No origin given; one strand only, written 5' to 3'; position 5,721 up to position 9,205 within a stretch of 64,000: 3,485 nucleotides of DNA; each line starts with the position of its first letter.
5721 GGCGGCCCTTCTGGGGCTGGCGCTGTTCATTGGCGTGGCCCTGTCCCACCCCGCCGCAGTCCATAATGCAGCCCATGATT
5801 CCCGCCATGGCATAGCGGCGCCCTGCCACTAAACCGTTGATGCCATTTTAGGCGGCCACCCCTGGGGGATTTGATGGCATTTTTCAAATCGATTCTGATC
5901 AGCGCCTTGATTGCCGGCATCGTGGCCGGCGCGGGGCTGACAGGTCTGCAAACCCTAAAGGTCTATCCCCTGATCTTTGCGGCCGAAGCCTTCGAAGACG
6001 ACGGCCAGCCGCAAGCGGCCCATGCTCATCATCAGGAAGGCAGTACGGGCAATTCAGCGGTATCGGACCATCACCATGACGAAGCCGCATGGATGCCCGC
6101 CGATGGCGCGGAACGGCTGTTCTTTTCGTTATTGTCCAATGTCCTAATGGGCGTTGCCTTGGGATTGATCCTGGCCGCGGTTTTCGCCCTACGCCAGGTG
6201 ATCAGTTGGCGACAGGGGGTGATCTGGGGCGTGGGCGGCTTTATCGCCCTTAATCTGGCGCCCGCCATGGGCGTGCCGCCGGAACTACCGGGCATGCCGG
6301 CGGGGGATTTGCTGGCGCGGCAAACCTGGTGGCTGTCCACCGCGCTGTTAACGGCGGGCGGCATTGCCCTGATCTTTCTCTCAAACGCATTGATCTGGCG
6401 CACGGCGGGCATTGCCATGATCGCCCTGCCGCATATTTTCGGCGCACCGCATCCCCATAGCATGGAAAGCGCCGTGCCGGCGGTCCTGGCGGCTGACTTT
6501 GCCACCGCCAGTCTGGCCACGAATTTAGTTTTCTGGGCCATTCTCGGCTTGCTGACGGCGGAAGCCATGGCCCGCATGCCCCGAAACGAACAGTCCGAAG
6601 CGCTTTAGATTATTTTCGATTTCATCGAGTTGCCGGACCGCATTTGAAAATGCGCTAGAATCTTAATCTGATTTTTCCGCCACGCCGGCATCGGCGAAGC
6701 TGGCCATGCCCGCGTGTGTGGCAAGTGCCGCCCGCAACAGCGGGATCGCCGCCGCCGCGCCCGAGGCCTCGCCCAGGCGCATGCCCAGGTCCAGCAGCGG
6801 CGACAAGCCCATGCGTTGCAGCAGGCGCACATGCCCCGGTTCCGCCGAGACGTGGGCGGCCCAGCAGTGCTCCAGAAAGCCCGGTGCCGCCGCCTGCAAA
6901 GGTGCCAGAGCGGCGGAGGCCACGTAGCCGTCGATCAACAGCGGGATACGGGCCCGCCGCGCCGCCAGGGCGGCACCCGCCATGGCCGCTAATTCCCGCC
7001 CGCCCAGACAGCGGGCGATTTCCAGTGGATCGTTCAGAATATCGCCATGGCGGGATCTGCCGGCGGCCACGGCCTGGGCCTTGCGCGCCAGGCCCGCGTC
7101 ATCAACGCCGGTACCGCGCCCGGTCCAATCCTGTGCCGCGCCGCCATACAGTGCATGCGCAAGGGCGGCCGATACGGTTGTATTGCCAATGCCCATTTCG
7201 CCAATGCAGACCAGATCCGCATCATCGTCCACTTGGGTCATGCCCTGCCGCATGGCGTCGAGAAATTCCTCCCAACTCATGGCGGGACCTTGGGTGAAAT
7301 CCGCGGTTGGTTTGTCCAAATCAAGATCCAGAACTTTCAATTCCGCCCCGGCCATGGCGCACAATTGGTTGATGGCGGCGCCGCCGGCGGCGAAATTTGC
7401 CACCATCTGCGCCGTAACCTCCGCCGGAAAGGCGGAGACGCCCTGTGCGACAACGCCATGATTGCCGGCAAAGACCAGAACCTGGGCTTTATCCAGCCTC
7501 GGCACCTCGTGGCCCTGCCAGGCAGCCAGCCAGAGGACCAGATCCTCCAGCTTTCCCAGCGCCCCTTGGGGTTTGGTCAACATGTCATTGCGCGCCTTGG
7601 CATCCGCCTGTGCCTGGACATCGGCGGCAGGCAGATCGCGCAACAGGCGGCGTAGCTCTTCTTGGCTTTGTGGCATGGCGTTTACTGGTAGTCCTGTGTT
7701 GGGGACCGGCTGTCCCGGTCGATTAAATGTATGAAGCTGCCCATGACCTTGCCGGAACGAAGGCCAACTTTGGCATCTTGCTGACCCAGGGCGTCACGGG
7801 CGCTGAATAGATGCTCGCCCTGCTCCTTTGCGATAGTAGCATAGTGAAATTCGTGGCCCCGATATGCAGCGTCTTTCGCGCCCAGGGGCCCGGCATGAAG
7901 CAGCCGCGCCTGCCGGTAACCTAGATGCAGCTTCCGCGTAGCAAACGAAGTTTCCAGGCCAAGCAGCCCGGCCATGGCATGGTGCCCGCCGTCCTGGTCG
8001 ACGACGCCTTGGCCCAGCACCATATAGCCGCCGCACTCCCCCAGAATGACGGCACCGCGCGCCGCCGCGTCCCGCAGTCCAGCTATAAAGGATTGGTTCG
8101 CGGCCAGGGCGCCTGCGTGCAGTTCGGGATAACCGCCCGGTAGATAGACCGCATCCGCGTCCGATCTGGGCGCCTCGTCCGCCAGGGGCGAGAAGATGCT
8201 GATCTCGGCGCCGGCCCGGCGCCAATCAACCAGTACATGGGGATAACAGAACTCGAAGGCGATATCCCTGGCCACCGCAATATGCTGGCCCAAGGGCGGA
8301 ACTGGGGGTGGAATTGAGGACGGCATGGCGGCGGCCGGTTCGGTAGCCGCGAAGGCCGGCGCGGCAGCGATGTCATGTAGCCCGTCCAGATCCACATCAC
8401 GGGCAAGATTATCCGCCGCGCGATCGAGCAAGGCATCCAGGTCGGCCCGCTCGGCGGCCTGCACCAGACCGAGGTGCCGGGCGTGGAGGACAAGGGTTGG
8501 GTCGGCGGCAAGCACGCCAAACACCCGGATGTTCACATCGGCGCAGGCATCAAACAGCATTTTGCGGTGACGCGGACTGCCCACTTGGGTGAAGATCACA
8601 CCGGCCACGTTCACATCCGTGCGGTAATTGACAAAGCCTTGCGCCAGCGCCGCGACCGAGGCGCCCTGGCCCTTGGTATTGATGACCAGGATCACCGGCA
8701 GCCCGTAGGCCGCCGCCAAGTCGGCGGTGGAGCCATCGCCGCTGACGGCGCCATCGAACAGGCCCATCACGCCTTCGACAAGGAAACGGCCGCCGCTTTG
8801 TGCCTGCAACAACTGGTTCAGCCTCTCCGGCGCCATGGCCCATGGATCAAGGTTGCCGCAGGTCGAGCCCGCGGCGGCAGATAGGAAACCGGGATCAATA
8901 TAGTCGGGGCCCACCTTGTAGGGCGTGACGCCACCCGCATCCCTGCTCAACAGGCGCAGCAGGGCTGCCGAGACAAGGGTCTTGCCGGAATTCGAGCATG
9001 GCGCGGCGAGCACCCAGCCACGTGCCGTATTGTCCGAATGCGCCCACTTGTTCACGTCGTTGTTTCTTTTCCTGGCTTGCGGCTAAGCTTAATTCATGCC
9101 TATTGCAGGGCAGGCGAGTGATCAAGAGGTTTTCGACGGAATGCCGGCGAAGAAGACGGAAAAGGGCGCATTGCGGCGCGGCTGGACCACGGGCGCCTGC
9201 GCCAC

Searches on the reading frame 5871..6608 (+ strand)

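Call 31: search_protein_families(library=pfam, proteins=[window:5871-6608:+], max_evalue=0.00001)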
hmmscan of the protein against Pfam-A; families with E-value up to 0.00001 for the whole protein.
window:5871-6608:+ (245 aa): 1 family
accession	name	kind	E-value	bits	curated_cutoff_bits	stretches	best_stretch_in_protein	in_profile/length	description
PF09490.15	CbtA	-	5.1e-47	161.2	30.7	1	5-231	1-236/239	Probable cobalt transporter subunit (CbtA)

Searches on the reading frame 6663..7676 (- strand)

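Call 31: search_protein_families(library=pfam, proteins=[window:6663-7676:-], max_evalue=0.00001)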
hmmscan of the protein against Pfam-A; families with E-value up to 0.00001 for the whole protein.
window:6663-7676:- (337 aa): 1 family
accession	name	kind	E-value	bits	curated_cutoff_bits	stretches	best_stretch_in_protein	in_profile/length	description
PF02277.22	DBI_PRT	-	2.1e-114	382.6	22.6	1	16-332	2-329/329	Phosphoribosyltransferase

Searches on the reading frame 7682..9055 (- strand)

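Call 31: search_protein_families(library=pfam, proteins=[window:7682-9055:-], max_evalue=0.00001)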
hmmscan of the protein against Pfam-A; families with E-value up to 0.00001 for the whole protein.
window:7682-9055:- (457 aa): 3 families
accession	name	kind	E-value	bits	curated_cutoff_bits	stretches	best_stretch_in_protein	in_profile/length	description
PF07685.20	GATase_3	-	1.1e-32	113.7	27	1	259-445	2-190/196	CobB/CobQ-like glutamine amidotransferase domain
PF13500.12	AAA_26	-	8.5e-12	45.8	27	1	84-188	96-194/198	AAA domain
PF01656.29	CbiA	-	4.7e-11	43.2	25.4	1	15-188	2-115/125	CobQ/CobB/MinD/ParA nucleotide binding domain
